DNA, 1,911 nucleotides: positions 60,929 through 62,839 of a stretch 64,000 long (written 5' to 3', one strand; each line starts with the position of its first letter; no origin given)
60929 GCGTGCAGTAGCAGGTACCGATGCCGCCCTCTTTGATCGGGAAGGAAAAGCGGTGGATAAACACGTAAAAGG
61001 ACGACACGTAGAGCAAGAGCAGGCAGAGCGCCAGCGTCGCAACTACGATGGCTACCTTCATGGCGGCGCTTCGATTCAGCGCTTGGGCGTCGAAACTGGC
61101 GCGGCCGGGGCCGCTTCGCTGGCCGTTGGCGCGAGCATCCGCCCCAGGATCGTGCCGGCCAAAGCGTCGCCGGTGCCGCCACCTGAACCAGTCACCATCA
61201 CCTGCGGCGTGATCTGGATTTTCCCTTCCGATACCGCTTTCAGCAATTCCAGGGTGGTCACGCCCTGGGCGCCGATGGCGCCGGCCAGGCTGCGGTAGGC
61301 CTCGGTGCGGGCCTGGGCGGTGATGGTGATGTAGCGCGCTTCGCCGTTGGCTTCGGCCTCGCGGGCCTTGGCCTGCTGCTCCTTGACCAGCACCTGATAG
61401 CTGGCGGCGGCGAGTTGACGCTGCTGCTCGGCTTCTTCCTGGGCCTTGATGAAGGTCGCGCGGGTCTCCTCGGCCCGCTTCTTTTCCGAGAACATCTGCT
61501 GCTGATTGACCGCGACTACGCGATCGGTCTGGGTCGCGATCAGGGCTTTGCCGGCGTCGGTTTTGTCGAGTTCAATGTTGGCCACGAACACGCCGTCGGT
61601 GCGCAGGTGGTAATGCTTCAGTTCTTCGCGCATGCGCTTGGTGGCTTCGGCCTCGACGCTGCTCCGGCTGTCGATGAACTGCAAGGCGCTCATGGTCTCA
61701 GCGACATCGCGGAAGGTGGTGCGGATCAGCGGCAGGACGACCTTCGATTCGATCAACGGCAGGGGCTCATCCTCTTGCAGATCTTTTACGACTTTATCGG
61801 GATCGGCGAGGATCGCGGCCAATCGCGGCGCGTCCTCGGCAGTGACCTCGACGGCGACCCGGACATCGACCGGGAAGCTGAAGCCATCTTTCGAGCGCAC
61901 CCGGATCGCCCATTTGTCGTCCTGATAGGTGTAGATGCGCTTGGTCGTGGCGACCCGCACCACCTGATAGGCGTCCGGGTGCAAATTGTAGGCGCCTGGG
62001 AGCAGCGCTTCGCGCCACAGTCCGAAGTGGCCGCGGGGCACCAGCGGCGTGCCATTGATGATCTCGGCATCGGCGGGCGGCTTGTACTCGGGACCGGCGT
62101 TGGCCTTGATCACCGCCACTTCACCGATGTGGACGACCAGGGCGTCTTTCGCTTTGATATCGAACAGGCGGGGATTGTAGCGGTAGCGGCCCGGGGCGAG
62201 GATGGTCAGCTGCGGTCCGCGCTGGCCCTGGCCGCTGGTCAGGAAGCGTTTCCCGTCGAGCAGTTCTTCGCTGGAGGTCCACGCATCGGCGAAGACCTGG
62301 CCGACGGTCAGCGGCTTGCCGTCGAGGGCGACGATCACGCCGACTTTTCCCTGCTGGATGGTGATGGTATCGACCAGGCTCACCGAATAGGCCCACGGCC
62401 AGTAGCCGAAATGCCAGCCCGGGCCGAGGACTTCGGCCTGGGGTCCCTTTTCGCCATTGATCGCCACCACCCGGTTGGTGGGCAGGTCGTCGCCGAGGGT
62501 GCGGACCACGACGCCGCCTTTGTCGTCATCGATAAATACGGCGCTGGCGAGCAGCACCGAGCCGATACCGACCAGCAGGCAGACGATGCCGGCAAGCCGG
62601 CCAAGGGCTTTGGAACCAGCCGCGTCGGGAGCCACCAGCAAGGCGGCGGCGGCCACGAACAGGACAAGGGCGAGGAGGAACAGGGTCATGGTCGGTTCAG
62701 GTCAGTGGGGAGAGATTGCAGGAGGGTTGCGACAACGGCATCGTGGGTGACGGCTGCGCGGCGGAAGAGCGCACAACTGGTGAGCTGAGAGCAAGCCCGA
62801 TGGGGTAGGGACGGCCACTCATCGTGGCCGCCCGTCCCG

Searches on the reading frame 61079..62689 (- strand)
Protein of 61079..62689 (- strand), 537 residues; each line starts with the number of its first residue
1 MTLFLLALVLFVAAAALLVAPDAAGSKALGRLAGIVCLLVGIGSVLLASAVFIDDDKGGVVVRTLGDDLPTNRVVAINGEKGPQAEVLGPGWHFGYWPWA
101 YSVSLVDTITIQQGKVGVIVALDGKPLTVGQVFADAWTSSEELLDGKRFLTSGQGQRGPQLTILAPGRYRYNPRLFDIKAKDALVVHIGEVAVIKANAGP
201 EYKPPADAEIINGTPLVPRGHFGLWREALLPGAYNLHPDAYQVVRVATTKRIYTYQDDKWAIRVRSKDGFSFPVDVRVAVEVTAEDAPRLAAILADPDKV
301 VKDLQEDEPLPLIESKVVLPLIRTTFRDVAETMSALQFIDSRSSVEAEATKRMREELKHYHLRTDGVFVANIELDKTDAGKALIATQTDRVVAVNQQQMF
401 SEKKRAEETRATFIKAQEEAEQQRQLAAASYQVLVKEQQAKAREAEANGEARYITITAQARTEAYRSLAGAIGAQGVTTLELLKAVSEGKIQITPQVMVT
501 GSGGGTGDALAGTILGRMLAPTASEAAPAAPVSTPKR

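Call 24: search_protein_families(library=pfam, max_evalue=0.01, proteins=[window:61079-62689:-])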
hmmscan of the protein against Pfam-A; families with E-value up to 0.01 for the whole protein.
window:61079-62689:- (537 aa): 1 family
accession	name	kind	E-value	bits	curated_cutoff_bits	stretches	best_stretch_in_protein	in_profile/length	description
PF01145.31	Band_7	-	1.4e-13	51.7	23.6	1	222-403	14-166/176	SPFH domain / Band 7 family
